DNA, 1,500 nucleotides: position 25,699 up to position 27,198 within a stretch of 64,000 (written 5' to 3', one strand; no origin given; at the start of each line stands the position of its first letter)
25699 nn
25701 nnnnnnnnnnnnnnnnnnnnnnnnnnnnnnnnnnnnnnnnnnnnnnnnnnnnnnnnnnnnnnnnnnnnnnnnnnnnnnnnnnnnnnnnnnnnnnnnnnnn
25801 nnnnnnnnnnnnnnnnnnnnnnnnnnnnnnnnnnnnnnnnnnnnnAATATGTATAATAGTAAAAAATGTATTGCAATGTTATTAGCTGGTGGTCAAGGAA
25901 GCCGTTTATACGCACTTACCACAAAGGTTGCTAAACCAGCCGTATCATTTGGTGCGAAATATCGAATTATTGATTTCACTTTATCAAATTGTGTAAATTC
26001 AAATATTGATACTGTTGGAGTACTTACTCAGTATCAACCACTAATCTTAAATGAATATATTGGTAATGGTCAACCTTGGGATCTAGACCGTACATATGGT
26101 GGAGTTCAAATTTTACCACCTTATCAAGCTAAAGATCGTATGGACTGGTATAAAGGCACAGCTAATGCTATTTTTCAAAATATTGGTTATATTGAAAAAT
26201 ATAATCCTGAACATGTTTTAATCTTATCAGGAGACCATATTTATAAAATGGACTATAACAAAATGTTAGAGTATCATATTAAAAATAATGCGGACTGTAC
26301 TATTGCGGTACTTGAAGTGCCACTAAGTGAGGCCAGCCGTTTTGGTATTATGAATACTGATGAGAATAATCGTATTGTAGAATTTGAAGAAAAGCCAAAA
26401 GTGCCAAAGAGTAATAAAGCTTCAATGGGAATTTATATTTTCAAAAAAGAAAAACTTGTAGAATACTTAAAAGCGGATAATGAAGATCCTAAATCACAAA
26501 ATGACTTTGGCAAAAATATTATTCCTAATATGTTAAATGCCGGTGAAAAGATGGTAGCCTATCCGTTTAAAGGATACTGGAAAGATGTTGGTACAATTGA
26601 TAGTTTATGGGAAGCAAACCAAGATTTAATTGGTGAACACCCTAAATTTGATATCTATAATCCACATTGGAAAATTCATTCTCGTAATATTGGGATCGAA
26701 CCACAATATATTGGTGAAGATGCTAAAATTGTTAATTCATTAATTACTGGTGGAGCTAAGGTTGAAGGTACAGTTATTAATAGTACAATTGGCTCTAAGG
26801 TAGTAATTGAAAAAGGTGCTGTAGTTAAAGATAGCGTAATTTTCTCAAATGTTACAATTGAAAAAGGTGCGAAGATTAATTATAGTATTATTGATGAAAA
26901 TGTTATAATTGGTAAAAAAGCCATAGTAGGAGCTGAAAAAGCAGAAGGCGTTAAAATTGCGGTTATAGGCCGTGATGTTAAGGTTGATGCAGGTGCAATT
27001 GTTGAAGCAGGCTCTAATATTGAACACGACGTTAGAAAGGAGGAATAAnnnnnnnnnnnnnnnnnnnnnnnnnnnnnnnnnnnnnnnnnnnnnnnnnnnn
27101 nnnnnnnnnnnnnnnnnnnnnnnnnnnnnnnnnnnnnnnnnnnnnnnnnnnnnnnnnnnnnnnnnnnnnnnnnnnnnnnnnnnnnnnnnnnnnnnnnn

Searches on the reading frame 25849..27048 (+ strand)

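Call 83: search_protein_families(library=pfam, proteins=[window:25849-27048:+], max_evalue=0.00001)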
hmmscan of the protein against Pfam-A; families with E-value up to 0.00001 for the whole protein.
window:25849-27048:+ (399 aa): 5 families
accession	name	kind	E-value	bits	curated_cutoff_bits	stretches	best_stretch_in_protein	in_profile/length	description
PF00483.29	NTP_transferase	-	2.7e-72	243.7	21.2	1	9-260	2-242/245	Nucleotidyl transferase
PF24894.1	Hexapep_GlmU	-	5e-13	49.5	23.3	1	290-366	12-89/104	GlmU-like, C-terminal hexapeptide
PF25084.1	LbH_EIF2B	-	2.5e-10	40.7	54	1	299-361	24-88/105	EIF2B subunit epsilon LbH domain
PF07959.18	Fucose_pyrophosphorylase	-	1.9e-06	27.5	34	0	287-361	245-322/418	Fucose pyrophosphorylase domain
PF00132.30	Hexapep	-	4.7e-06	26.5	27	0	331-361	4-35/36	Bacterial transferase hexapeptide (six repeats)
